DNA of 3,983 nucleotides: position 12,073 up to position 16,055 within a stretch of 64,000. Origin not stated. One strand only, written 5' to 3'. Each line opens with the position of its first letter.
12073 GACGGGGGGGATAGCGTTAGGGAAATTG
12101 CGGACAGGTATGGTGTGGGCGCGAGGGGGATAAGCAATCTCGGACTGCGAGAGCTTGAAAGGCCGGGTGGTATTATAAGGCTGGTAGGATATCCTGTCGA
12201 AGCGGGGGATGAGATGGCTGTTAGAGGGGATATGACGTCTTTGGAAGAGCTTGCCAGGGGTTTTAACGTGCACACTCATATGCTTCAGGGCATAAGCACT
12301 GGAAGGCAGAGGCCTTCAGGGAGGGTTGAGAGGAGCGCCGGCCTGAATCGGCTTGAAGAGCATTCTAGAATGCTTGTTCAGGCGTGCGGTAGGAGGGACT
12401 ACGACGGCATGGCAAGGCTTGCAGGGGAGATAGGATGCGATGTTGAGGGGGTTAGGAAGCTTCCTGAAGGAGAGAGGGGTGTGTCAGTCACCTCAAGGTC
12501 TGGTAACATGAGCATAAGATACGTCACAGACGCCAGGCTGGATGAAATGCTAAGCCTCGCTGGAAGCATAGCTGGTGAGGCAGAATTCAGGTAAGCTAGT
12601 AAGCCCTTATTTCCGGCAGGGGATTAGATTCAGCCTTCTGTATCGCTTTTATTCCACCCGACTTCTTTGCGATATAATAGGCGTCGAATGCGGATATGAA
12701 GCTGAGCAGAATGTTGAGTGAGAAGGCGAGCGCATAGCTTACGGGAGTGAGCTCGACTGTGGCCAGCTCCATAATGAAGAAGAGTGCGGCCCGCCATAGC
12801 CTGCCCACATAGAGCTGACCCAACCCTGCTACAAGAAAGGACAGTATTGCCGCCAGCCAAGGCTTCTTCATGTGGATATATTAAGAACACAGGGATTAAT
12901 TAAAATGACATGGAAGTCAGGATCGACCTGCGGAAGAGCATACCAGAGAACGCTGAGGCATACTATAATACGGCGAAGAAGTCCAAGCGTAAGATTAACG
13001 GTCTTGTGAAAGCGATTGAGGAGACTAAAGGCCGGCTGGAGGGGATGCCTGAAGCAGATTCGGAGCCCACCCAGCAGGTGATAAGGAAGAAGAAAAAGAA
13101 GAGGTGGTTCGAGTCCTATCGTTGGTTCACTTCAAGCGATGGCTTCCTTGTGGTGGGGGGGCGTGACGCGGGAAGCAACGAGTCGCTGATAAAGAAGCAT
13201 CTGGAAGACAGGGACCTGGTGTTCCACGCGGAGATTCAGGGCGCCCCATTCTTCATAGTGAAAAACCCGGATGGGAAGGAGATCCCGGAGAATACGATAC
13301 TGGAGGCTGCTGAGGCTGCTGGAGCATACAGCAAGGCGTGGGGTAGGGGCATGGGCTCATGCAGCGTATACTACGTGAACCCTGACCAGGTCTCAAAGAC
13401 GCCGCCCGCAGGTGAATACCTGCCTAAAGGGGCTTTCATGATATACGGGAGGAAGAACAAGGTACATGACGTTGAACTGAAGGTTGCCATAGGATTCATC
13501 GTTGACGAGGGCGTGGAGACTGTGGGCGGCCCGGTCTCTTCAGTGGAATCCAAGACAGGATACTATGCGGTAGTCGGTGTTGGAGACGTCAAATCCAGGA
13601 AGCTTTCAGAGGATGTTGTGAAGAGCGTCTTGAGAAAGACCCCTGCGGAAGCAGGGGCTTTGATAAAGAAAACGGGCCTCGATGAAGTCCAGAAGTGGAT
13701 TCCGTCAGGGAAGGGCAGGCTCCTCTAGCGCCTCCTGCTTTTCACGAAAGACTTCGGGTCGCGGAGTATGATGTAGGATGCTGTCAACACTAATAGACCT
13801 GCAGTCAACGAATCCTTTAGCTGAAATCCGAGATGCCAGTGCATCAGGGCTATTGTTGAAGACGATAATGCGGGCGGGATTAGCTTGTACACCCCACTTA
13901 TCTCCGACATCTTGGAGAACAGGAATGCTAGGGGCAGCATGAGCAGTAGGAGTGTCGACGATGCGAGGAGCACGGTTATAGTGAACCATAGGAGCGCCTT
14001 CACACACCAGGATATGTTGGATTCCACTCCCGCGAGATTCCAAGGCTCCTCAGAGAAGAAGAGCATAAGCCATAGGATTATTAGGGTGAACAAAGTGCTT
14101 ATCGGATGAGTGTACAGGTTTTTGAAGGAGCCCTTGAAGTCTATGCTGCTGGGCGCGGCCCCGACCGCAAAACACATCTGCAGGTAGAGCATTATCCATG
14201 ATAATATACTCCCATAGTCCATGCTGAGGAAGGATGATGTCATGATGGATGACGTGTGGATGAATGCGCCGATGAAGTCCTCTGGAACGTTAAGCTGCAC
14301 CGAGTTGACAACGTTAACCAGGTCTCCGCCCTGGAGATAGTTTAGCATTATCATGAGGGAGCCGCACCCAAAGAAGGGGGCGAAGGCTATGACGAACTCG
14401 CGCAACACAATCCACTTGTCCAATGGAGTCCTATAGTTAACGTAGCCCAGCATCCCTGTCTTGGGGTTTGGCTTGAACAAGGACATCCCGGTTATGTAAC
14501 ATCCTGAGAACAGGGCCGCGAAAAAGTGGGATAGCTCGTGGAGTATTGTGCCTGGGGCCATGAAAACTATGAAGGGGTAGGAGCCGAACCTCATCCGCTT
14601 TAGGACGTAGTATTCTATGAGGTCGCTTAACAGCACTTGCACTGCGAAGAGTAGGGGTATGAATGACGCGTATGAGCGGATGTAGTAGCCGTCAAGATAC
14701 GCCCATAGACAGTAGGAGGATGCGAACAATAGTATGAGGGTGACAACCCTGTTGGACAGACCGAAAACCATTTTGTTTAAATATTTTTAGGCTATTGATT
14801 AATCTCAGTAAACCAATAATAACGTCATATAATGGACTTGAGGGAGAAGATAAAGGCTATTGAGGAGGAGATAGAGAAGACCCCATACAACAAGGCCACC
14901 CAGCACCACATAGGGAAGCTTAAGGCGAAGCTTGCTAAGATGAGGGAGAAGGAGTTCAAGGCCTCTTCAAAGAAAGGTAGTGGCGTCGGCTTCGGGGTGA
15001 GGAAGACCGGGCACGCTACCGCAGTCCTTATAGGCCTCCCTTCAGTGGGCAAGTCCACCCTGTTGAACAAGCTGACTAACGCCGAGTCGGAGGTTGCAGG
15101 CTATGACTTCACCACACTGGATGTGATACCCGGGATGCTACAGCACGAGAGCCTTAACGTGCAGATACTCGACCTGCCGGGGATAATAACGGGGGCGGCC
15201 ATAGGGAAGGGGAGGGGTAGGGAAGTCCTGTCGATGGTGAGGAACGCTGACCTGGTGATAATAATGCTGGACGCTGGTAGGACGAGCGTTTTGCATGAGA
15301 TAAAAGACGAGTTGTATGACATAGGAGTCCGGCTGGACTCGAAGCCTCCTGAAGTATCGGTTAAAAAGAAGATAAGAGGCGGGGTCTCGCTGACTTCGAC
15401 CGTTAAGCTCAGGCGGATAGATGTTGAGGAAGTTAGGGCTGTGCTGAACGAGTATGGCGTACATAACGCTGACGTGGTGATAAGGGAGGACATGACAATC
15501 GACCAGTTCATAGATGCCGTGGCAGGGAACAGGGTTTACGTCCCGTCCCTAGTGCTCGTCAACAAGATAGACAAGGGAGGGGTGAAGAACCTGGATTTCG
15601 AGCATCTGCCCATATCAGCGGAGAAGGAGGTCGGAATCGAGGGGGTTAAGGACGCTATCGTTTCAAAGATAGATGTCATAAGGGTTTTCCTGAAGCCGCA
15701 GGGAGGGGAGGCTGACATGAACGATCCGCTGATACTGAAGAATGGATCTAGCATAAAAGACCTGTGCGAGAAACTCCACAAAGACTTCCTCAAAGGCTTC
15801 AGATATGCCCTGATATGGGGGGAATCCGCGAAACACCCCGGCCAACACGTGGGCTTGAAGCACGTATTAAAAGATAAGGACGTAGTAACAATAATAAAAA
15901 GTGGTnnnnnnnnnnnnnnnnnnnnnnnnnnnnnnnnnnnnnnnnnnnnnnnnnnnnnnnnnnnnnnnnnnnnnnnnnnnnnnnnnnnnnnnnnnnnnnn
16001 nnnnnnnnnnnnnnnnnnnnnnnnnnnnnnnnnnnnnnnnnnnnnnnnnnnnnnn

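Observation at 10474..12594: A 706-aa multi-HTH protein of unknown family sits where stalk protein P1/L12 is normally encoded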

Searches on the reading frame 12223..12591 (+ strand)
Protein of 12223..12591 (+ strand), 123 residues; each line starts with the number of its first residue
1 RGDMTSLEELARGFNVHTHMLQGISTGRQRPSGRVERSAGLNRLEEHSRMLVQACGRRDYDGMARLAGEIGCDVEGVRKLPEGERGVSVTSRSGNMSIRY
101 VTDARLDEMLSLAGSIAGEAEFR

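Call 82: search_solved_structures(query=A8, max_evalue=10, show_alignments=2)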
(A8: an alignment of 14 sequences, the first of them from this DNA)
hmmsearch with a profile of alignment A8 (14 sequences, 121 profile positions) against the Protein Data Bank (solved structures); distinct sequences matched with E-value up to 10: 23.
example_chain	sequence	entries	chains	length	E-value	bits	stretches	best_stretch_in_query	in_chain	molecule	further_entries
9vy0_B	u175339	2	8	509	0.026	18.2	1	57-115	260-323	Phosphoprotein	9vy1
4djg_A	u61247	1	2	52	0.081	16.6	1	40-83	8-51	Plectin-related protein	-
9fw7_A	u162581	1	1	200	0.12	16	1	5-73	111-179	Retroaldolase 32 (RAD32)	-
6gaj_A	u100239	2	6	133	0.13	15.9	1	7-81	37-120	Outer capsid protein sigma-1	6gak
8g4k_A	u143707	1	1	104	0.13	15.9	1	45-118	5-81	5HCS_TGFBR2_1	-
6t17_A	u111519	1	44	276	0.21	15.2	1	23-86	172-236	Flagellin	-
9lyq_B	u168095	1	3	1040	0.35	14.5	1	51-111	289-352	Multidrug resistance protein MdtB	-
6gao_A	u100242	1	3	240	0.4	14.3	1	7-81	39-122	Outer capsid protein sigma-1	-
8qae_A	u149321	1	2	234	0.43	14.2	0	5-56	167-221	sc-apCC-6-SLLA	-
9clb_B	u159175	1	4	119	0.69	13.6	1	23-118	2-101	aBAK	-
3pxg_A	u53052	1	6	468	0.73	13.5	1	37-101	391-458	Negative regulator of genetic competence ClpC/MecB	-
6kos_A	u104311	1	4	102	0.8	13.4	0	41-81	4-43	SUWA (Super WA20)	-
8pv1_LH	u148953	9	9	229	1.1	13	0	27-65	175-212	60S ribosomal protein l9-like protein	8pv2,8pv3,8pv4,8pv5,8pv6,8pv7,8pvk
7old_LH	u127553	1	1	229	1.1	12.9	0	27-65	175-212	60S ribosomal protein l9-like protein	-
8eja_B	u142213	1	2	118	1.3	12.7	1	25-118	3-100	aBAK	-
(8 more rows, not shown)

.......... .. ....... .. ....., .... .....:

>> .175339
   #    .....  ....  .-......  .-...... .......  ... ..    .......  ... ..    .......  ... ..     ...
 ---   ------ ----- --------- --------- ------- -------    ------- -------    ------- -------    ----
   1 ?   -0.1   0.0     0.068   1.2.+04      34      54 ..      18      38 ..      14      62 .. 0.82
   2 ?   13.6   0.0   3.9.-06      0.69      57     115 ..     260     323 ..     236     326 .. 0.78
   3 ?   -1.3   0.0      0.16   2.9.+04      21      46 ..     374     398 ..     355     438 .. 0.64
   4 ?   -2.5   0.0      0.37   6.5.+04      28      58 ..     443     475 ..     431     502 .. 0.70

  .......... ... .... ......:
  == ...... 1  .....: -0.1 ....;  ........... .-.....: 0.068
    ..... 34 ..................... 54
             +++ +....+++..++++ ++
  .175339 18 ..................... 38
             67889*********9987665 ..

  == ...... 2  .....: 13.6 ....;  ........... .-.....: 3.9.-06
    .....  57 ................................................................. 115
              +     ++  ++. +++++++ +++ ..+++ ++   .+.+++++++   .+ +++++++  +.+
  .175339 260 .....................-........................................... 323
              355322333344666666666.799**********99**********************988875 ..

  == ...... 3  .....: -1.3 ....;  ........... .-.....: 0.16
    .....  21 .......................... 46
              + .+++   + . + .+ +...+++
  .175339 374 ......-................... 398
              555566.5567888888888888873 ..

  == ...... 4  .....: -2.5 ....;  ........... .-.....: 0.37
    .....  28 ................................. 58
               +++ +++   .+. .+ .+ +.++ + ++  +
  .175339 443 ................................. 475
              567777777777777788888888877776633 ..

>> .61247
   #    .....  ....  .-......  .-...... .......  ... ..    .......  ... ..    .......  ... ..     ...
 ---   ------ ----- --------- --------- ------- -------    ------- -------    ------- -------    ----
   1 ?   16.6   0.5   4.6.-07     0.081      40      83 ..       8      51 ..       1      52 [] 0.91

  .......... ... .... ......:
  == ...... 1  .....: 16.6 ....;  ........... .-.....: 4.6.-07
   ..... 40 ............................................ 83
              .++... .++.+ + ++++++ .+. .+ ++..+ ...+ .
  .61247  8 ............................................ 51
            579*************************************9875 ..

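Call 89: search_protein_families(library=pfam, alignment_id=A8, max_evalue=1)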
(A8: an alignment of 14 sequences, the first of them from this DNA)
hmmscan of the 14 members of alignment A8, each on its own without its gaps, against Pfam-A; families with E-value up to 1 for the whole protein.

A. member 1, seq(123 aa): 1 family
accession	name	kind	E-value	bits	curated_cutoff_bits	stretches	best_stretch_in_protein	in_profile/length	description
PF17448.7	YqaH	-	0.003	18.3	31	1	46-88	23-66/88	Uncharacterized YqaH-like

B. families by the number of members that match (of 14 scanned): 16 families
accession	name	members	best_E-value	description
PF05387.16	Chorion_3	1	0.0012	Chorion family 3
PF17448.7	YqaH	1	0.003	Uncharacterized YqaH-like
PF19980.4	DUF6416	1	0.012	Family of unknown function (DUF6416)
PF21914.1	DUF6921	1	0.021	Domain of unknown function (DUF6921)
PF02520.22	ANIS5_cation-bd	1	0.037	SXP/RAL-2 family protein Ani s 5-like, metal-binding domain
PF04760.21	IF2_N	1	0.044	Translation initiation factor IF-2, N-terminal region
PF16744.11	zf-RING_15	1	0.054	KIAA1045 RING finger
PF17107.11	SesA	1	0.069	N-terminal domain on NACHT_NTPase and P-loop NTPases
PF12516.13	DUF3719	1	0.074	Protein of unknown function (DUF3719)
PF03252.18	Herpes_UL21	1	0.12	Herpesvirus UL21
PF09669.15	Phage_pRha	1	0.15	Phage regulatory protein Rha (Phage_pRha)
PF05130.17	FlgN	1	0.16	FlgN protein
PF23899.1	SU10_portal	1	0.17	Phage SU10 portal protein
PF21865.2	TLN1-like_RS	1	0.18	Talin 1-like, rod segment domain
PF10266.14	Strumpellin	1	0.2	Hereditary spastic paraplegia protein strumpellin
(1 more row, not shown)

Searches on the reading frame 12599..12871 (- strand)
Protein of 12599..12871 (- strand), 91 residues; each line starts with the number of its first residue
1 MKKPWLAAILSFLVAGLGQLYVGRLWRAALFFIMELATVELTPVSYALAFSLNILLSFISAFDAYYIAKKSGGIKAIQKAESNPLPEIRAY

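Call 13: search_protein_families(library=pfam, proteins=[window:12599-12871:-], max_evalue=0.001)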
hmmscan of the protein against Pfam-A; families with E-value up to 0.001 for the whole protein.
window:12599-12871:- (91 aa): 1 family
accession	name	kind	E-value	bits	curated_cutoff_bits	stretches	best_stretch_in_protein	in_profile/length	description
PF20382.3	DUF6677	-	0.00032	21.7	24.3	0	6-35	1-30/116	Family of unknown function (DUF6677)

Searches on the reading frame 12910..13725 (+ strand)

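Call 13: search_protein_families(library=pfam, proteins=[window:12910-13725:+], max_evalue=0.001)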
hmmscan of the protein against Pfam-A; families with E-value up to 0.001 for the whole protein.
window:12910-13725:+ (272 aa): 2 families
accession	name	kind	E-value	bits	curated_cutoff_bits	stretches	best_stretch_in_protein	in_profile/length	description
PF05670.18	NFACT-R_1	-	3.3e-37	127.9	29.8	1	70-180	2-112/112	NFACT protein RNA binding domain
PF05833.16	NFACT_N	-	1.5e-06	27.8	31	1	1-45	369-413/456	NFACT N-terminal and middle domains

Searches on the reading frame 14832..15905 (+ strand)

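Call 13: search_protein_families(library=pfam, proteins=[window:14832-15905:+], max_evalue=0.001)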
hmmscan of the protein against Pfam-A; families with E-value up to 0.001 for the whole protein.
window:14832-15905:+ (358 aa): 6 families
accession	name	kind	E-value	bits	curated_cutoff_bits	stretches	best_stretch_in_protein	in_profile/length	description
PF16897.10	MMR_HSR1_Xtn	-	1.4e-29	102.6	35.2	1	182-281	1-105/106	C-terminal region of MMR_HSR1 domain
PF01926.29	MMR_HSR1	-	2.2e-22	79.7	21.9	1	64-174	2-108/113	50S ribosome-binding GTPase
PF02824.27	TGS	-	1.8e-17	63.5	22.2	1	283-356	1-60/60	TGS domain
PF02421.24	FeoB_N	-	4.7e-12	46.1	27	1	63-149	2-89/156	Ferrous iron transport protein B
PF00350.29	Dynamin_N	-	0.0004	20.9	27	0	65-92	2-29/168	Dynamin family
PF03193.22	RsgA_GTPase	-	0.00078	19.7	30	0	26-84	71-129/174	RsgA GTPase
